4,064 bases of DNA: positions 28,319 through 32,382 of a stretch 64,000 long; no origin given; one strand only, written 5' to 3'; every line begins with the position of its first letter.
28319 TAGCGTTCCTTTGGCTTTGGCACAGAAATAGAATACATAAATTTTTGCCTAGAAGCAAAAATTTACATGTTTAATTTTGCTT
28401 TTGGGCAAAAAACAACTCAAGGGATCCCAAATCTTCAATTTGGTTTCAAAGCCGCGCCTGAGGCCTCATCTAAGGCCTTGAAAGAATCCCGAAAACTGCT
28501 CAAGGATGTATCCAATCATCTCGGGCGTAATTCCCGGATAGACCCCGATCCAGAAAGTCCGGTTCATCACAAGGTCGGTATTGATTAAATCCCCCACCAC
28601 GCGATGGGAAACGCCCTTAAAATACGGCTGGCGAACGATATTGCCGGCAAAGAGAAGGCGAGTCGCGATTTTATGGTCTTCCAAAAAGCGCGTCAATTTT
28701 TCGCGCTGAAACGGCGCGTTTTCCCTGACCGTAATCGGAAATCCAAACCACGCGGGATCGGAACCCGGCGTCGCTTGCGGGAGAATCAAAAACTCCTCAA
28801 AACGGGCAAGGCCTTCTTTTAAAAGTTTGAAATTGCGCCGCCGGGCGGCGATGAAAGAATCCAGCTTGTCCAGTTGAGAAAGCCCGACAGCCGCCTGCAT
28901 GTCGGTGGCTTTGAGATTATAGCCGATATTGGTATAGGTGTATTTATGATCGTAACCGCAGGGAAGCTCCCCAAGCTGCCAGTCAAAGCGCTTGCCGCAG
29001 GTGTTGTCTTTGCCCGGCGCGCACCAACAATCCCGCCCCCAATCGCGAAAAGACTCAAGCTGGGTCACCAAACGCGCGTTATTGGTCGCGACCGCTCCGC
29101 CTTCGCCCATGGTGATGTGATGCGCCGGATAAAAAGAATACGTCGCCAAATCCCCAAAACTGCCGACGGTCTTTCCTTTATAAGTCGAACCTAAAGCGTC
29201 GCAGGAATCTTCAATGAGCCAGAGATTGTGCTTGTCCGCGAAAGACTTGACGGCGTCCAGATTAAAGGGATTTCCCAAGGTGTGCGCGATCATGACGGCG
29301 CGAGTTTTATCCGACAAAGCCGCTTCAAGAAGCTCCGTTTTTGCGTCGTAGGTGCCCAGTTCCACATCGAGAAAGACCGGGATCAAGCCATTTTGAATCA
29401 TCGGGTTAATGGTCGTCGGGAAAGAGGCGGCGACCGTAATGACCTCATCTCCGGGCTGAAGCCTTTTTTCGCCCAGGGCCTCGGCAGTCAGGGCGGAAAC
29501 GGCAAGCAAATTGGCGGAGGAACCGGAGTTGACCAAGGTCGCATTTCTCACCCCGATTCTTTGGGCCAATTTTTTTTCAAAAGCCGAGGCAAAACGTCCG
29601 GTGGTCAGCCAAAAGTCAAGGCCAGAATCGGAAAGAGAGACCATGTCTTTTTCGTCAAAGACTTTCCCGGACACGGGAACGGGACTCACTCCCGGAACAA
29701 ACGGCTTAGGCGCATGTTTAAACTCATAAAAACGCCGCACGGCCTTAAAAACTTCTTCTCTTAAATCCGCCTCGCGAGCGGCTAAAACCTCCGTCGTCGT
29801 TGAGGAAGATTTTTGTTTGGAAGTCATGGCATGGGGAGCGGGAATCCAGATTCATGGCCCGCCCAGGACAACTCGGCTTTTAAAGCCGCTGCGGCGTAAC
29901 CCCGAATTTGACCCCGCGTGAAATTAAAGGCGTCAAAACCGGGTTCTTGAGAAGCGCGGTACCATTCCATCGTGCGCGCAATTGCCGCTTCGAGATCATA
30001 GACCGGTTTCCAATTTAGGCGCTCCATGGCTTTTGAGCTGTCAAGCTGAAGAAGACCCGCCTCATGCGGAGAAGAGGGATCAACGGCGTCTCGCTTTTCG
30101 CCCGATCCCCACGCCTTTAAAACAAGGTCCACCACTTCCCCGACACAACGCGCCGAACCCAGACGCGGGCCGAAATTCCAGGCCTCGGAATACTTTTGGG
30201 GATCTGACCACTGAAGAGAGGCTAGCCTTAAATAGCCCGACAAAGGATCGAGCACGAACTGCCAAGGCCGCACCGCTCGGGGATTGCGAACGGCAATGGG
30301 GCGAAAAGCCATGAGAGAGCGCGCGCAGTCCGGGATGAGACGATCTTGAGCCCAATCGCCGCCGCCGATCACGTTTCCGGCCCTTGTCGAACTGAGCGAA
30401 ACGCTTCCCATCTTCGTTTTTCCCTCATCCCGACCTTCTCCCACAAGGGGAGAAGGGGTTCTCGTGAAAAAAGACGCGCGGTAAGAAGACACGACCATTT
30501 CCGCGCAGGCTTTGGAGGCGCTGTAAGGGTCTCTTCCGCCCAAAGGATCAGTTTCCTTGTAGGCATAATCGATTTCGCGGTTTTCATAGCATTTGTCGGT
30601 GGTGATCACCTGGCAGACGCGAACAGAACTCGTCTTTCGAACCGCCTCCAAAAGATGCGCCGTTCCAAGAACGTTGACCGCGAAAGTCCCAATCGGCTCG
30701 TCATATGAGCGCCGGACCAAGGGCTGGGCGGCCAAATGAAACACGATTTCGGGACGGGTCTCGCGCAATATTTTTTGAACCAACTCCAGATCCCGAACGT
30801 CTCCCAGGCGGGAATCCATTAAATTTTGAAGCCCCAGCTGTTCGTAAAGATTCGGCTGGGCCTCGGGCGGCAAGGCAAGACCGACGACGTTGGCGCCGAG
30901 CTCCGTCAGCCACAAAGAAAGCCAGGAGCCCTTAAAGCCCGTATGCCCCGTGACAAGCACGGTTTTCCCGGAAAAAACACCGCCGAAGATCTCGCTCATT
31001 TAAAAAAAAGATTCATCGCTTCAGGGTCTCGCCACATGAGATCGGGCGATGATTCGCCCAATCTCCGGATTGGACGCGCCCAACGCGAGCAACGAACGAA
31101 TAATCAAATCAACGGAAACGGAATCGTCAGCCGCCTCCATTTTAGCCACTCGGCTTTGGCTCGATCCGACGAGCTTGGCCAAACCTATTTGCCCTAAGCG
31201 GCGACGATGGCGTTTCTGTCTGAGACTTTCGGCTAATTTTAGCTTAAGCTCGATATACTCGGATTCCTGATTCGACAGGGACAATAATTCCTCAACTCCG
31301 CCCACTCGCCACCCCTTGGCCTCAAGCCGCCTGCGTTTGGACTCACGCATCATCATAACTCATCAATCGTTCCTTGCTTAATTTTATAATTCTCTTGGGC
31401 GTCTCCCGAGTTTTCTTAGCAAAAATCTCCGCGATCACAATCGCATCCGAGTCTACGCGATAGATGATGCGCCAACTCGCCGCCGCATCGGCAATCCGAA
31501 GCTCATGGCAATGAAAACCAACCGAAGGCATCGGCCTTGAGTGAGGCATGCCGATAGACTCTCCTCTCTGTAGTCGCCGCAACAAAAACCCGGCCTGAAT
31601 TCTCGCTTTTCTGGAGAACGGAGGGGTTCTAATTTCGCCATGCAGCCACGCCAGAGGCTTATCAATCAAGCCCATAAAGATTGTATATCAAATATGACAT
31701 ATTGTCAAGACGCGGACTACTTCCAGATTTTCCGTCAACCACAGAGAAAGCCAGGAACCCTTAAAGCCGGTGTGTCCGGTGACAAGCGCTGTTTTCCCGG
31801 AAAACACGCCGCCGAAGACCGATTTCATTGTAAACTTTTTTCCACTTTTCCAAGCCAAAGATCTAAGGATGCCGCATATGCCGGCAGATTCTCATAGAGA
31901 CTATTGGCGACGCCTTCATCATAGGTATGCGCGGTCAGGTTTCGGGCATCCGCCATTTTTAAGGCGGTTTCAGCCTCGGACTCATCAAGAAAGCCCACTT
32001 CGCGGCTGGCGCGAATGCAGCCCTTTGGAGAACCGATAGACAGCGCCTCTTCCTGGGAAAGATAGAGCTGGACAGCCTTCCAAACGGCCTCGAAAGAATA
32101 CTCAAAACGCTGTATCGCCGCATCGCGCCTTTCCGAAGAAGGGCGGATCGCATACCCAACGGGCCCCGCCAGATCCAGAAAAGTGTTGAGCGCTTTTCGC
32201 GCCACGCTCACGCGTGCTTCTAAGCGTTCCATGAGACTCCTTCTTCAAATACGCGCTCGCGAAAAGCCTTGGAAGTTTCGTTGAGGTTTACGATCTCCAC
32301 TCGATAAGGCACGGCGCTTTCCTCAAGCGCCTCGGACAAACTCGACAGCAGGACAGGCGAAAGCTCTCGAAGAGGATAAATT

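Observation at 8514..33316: The glycan locus as a cassette landing pad: 7 TA/Abi modules and 3 AAA ATPases sit at gene junctions and leave gene-end echoes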

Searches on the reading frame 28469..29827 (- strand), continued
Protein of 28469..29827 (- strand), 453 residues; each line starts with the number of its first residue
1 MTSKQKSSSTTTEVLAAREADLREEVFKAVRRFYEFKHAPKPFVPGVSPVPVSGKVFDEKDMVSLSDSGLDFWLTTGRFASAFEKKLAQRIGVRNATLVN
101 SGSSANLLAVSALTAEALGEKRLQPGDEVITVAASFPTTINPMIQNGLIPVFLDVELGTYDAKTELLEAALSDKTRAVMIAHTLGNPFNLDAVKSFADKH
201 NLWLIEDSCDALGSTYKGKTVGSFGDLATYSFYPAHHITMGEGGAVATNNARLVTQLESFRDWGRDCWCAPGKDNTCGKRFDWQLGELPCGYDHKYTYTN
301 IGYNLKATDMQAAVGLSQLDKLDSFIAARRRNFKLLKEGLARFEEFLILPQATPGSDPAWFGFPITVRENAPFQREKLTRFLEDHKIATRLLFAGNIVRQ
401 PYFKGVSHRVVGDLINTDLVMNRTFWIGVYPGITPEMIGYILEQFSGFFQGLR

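Call 33: find_encoding_contigs(protein=P0126, flank=10000, max_places=3)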
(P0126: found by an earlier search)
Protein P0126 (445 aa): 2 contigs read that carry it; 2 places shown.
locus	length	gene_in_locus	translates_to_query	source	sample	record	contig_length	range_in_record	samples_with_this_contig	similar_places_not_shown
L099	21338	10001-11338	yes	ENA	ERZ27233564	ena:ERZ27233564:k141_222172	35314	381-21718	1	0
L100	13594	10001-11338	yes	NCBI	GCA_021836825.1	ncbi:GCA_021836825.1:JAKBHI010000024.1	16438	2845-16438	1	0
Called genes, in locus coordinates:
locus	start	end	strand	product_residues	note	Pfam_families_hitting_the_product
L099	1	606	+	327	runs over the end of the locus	?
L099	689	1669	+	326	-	PF00106:adh_short (faint), PF12241:Enoyl_reductase, PF13561:adh_short_C2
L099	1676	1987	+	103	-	-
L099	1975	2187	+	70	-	-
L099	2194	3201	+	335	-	PF08545:ACP_syn_III, PF08541:ACP_syn_III_C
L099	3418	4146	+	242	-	PF00106:adh_short, PF08659:KR (weak), PF23441:SDR (weak), PF13561:adh_short_C2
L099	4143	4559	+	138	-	PF07977:FabA, PF22818:ApeI-like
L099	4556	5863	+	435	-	PF00109:ketoacyl-synt, PF02801:Ketoacyl-synt_C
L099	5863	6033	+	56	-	-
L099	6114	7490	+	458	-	PF07642:BBP2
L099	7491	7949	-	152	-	PF06160:EzrA (weak), PF06419:COG6_N (weak), PF06009: (weak)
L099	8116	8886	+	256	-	PF00483:NTP_transferase, PF12804:NTP_transf_3 (weak)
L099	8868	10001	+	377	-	PF01073:3Beta_HSD (weak), PF01370:Epimerase, PF02719:Polysacc_synt_2, PF04321:RmlD_sub_bind, PF16363:GDP_Man_Dehyd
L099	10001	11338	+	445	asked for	PF01041:DegT_DnrJ_EryC1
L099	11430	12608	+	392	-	PF13173:AAA_14, PF13635:DUF4143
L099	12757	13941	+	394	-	PF00004:AAA, PF13173:AAA_14, PF13401:AAA_22 (faint), PF13635:DUF4143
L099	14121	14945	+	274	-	PF00456:Transketolase_N, PF13292:DXP_synthase_N (weak)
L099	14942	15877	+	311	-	PF02779:Transket_pyr, PF02780:Transketolase_C, PF22613:Transketolase_C_1 (weak)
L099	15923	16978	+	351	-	PF01073:3Beta_HSD, PF01370:Epimerase, PF07993:NAD_binding_4, PF16363:GDP_Man_Dehyd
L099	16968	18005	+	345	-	PF00535:Glycos_transf_2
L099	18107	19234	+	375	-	PF13173:AAA_14, PF13635:DUF4143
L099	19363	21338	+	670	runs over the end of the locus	PF00535:Glycos_transf_2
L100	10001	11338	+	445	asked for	PF01041:DegT_DnrJ_EryC1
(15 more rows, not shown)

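Call 66: search_protein_families(library=pfam, proteins=[L001:9473-9811:+, L001:9798-10001:+, L001:13971-14552:+, L001:13095-13724:-, L001:14585-14737:+], max_evalue=0.01)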
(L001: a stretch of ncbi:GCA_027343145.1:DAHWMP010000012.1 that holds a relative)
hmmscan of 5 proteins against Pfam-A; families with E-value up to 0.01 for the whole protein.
L001:9473-9811:+ (113 aa): 1 family
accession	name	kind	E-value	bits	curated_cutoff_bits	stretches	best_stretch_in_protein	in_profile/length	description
PF24839.1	DUF7718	-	2.1e-27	95.4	25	1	3-105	3-102/104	Domain of unknown function (DUF7718)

L001:9798-10001:+ (68 aa): 0 families

L001:13971-14552:+ (194 aa): 2 families
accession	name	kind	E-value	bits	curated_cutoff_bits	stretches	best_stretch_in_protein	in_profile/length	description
PF06414.18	Zeta_toxin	-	1.3e-09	38.2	22.3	1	65-161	89-189/199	Zeta toxin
PF13671.12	AAA_33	-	8.8e-07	29.8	27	1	7-133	2-134/143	AAA domain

L001:13095-13724:- (210 aa): 1 family
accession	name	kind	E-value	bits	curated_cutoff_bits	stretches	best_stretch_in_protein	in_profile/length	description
PF13338.12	AbiEi_4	-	0.0098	16.4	25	0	32-52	28-48/49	Transcriptional regulator, AbiEi antitoxin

L001:14585-14737:+ (51 aa): 0 families

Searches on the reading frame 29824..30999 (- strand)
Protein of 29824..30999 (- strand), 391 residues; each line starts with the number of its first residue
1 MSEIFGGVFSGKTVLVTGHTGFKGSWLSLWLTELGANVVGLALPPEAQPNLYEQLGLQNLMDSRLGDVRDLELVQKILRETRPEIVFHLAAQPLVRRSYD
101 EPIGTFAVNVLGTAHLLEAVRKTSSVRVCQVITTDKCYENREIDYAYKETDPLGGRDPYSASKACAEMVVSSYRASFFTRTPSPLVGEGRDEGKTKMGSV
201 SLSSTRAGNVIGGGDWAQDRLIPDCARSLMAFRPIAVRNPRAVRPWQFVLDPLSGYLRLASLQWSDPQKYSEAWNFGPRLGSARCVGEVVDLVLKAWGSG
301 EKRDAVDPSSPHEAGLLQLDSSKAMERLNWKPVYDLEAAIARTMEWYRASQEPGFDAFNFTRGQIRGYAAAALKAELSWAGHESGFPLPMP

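Call 6: search_protein_families(library=pfam, proteins=[window:29827-30999:-], max_evalue=0.01)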
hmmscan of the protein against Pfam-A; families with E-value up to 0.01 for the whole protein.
window:29827-30999:- (391 aa): 6 families
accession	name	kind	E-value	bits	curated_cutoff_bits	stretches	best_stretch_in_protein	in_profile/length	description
PF16363.11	GDP_Man_Dehyd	-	5e-37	128.5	27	1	15-177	1-171/332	GDP-mannose 4,6 dehydratase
PF01370.27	Epimerase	-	7e-28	98.1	20.9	1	14-260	1-225/240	NAD dependent epimerase/dehydratase family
PF02719.21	Polysacc_synt_2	-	5.7e-11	42.6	20.2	1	14-140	1-134/293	Polysaccharide biosynthesis protein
PF04321.23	RmlD_sub_bind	-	3.8e-10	39.8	27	1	13-176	2-142/287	RmlD substrate binding domain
PF01073.25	3Beta_HSD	-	9.1e-06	25.3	22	1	15-171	1-158/280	3-beta hydroxysteroid dehydrogenase/isomerase family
PF07993.18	NAD_binding_4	-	1.4e-05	24.8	20.1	1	84-174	90-192/258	Male sterility protein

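Call 13: find_encoding_contigs(protein=window:29824-30999:-, flank=10000, max_places=10)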
Protein window:29824-30999:- (391 aa): no gene with exactly this product is on record in the collection.

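Call 40: search_protein_families(library=ncbifam, proteins=[window:29827-30999:-], max_evalue=0.00001)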
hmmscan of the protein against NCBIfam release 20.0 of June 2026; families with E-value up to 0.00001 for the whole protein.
window:29827-30999:- (391 aa): 13 families
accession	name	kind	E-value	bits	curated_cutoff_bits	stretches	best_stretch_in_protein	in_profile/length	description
TIGR02622.1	CDP_4_6_dhtase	equivalog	2.6e-138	461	278.45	1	8-368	1-351/352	CDP-glucose 4,6-dehydratase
TIGR01181.1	dTDP_gluc_dehyt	equivalog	3.2e-33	115.2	365.1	2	14-177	2-169/321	dTDP-glucose 4,6-dehydratase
TIGR01179.1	galE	equivalog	3.6e-22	78.6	262.3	1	14-175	2-161/332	UDP-glucose 4-epimerase GalE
TIGR01472.1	gmd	equivalog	1.5e-20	73.7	415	1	12-177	1-173/342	GDP-mannose 4,6-dehydratase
TIGR04180.1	EDH_00030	hypoth_equivalog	2.6e-19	69.4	475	1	14-178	1-164/297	NAD-dependent 4,6-dehydratase LegB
NF007582.0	PRK10217.1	equivalog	7.5e-15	54.9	698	1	12-174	2-175/355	dTDP-glucose 4,6-dehydratase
NF007490.0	PRK10084.1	subfamily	2.7e-13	49.6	649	1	64-176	55-184/361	dTDP-glucose 4,6-dehydratase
NF007956.0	PRK10675.1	subfamily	2.6e-12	46.6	394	1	13-171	2-161/338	UDP-glucose 4-epimerase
TIGR03466.1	HpnA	hypoth_equivalog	2e-09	36.8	367.65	1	13-172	2-154/327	hopanoid-associated sugar epimerase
TIGR01214.1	rmlD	equivalog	3.7e-09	36.1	224.05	1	61-176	29-141/285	dTDP-4-dehydrorhamnose reductase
NF042423.1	oxyalk_red_Shew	equivalog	6e-09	35.4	580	1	12-172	9-158/331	2-alkyl-3-oxoalkanoate reductase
NF042422.1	oxyalk_red_OleD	equivalog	8.5e-08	31.9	580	1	14-170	3-150/329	2-alkyl-3-oxoalkanoate reductase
NF043036.1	ErythonDh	equivalog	1.1e-07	31.4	325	1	14-174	3-164/321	D-erythronate dehydrogenase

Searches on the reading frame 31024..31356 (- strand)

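Call 6: search_protein_families(library=pfam, proteins=[window:31024-31356:-], max_evalue=0.01)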
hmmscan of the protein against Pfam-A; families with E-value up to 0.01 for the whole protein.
window:31024-31356:- (111 aa): 3 families
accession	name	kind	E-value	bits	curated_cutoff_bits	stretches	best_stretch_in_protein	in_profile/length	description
PF13560.12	HTH_31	-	4.8e-07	30.4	27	1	41-98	2-60/64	Helix-turn-helix domain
PF13744.12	HTH_37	-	5.7e-05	23.3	27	1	27-94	5-73/80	Helix-turn-helix domain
PF01381.28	HTH_3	-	0.0053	17.2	23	1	46-92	2-48/55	Helix-turn-helix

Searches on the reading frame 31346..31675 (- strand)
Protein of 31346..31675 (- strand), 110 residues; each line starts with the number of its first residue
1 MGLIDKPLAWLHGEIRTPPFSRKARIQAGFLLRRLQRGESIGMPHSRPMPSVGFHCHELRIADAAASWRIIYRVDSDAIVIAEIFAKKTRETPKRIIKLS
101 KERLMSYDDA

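Call 6: search_protein_families(library=pfam, proteins=[window:31346-31675:-], max_evalue=0.01)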
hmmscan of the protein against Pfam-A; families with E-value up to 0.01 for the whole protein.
window:31346-31675:- (110 aa): 1 family
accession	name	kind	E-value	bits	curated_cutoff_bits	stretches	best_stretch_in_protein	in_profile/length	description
PF05973.20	Gp49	-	2.4e-10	40.8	23.9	1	20-104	6-89/90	Phage derived protein Gp49-like (DUF891)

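Call 39: search_protein_families(library=padloc, proteins=[window:31346-31675:-], max_evalue=0.001)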
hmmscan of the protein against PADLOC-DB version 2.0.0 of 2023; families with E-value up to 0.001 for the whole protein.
window:31346-31675:- (110 aa): 0 families

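Call 61: find_homologous_proteins(query=window:31346-31675:-, max_evalue=1e-20)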
Query window:31346-31675:- (110 aa): 7902 proteins with E <= 1e-20 among 8000 candidates; the best 120 are listed.
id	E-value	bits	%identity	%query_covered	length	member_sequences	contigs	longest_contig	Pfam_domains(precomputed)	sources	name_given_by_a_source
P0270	6.7e-67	240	100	100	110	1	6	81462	PF05973.21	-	-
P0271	2.3e-60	219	88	100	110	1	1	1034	PF05973.21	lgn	-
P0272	3.0e-59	216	87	100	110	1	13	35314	PF05973.21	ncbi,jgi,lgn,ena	jgi:phage-related protein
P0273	1.1e-50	188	74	100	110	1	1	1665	PF05973.21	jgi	-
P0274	1.0e-49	185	73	100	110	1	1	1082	PF05973.21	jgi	jgi:phage-related protein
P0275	3.6e-49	183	69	100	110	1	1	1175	PF05973.21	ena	-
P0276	6.8e-49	182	72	100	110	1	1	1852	PF05973.21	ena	-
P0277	8.5e-49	182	70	100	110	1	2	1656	PF05973.21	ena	-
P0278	1.2e-48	182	72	100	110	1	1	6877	PF05973.21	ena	-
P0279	1.2e-48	182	75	97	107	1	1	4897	PF05973.21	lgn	-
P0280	2.5e-48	181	72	100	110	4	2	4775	PF05973.21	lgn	-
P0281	3.9e-48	180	70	99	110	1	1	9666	PF05973.21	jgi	jgi:phage-related protein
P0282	4.6e-48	180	75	95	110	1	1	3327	PF05973.21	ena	-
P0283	4.9e-48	180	69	100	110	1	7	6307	PF05973.21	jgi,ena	-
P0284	1.0e-47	179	71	100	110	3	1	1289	PF05973.21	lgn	-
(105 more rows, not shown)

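Call 62: find_encoding_contigs(protein=P0270, flank=10000, max_places=10)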
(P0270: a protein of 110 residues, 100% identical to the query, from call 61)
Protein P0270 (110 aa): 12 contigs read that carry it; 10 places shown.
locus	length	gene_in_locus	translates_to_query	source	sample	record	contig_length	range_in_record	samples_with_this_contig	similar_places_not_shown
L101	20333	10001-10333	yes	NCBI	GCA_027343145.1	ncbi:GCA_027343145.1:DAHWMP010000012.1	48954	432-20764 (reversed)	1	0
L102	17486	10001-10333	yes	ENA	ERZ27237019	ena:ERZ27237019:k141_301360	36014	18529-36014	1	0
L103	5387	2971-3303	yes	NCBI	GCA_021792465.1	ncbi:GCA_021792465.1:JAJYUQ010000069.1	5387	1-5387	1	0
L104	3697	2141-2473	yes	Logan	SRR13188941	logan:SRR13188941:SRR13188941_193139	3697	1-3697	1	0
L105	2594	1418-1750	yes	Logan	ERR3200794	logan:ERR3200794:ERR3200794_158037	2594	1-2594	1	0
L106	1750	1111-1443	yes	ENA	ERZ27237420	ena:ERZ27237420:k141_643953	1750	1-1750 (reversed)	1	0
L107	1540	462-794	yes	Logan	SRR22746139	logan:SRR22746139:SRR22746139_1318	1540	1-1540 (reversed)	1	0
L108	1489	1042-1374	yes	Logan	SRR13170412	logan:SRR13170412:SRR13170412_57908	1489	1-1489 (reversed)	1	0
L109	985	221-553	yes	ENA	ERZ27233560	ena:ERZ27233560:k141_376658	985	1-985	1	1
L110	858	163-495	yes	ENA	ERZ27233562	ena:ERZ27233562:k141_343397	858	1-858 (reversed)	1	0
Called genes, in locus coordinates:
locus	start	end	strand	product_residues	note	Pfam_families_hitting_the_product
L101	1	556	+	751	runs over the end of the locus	-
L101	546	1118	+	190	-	-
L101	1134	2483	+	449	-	-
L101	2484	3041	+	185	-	PF00908:dTDP_sugar_isom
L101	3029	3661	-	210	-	PF00849:PseudoU_synth_2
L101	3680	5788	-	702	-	PF02897:Peptidase_S9_N, PF00326:Peptidase_S9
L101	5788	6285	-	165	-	PF04461:YajQ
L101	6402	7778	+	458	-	PF07642:BBP2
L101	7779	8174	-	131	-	-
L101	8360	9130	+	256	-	PF00483:NTP_transferase, PF12804:NTP_transf_3 (weak)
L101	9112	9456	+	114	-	PF01909:NTP_transf_2 (weak), PF18765:Polbeta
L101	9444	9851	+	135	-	PF08780:NTase_sub_bind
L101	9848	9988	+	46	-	-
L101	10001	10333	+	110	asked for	PF05973:Gp49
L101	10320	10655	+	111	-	PF13560:HTH_31 (weak)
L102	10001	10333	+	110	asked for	PF05973:Gp49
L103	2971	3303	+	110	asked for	PF05973:Gp49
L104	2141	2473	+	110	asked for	PF05973:Gp49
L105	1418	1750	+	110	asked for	PF05973:Gp49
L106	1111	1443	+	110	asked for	PF05973:Gp49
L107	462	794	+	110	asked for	PF05973:Gp49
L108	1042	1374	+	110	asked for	PF05973:Gp49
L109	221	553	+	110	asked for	PF05973:Gp49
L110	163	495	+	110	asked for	PF05973:Gp49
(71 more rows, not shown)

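Call 63: find_encoding_contigs(protein=P0272, flank=6000, max_places=10)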
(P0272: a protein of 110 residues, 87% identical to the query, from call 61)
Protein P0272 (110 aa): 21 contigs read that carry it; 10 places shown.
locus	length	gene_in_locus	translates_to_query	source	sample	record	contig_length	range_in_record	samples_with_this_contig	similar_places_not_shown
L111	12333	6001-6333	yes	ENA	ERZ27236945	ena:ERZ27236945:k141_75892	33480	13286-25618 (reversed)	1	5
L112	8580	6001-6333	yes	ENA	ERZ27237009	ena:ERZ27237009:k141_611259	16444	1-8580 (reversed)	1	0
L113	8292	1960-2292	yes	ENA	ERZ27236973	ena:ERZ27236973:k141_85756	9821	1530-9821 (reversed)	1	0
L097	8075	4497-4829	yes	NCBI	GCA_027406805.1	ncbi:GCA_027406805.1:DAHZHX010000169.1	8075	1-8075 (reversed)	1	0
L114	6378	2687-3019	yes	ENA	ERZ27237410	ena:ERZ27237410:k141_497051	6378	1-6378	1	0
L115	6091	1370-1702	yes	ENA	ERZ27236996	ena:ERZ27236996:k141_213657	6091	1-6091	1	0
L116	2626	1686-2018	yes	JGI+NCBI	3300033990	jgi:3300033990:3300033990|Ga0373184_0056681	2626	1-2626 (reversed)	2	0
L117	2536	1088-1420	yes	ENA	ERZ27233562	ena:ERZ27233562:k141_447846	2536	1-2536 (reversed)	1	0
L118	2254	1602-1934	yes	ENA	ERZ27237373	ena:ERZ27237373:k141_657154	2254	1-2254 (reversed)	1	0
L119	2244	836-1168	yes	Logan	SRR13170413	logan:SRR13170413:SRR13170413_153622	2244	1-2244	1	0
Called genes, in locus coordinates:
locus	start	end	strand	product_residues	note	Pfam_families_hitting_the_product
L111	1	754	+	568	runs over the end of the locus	-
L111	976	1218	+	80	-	-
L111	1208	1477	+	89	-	PF05016:ParE_toxin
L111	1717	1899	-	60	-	-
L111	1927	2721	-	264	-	PF08843:AbiEii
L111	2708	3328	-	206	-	PF13338:AbiEi_4 (faint)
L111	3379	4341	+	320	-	PF01061:ABC2_membrane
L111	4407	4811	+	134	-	PF01909:NTP_transf_2, PF18765:Polbeta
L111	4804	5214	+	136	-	PF01934:HepT-like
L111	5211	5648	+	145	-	PF08780:NTase_sub_bind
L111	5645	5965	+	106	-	PF01909:NTP_transf_2, PF18765:Polbeta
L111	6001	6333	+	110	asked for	PF05973:Gp49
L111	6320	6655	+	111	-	PF13560:HTH_31 (weak)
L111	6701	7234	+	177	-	PF10543:ORF6N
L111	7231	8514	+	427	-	PF13476:AAA_23 (faint), PF00005:ABC_tran, PF13304:AAA_21 (faint), PF14524:Wzt_C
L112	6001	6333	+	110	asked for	PF05973:Gp49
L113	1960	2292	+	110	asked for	PF05973:Gp49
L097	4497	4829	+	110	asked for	PF05973:Gp49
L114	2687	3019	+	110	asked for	PF05973:Gp49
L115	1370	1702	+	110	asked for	PF05973:Gp49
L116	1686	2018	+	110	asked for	PF05973:Gp49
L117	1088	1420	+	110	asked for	PF05973:Gp49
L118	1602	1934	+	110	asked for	PF05973:Gp49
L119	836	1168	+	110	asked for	PF05973:Gp49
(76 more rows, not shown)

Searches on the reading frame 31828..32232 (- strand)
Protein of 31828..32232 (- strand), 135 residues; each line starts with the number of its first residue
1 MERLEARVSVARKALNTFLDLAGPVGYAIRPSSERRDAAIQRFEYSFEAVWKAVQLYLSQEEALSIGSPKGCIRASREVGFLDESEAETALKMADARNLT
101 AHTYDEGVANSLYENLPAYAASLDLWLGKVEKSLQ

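Call 6: search_protein_families(library=pfam, proteins=[window:31828-32232:-], max_evalue=0.01)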
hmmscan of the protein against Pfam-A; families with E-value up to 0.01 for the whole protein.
window:31828-32232:- (135 aa): 2 families
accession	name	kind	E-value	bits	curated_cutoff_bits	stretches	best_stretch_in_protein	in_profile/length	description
PF08780.16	NTase_sub_bind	-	6.3e-22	78.3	31.8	1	35-129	29-123/126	Nucleotidyltransferase substrate binding protein like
PF01934.22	HepT-like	-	8.3e-06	25.9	23.5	1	33-106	24-96/120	Ribonuclease HepT-like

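Call 39: search_protein_families(library=padloc, proteins=[window:31828-32232:-], max_evalue=0.001)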
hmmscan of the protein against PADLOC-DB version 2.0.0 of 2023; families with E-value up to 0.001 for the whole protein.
window:31828-32232:- (135 aa): 0 families
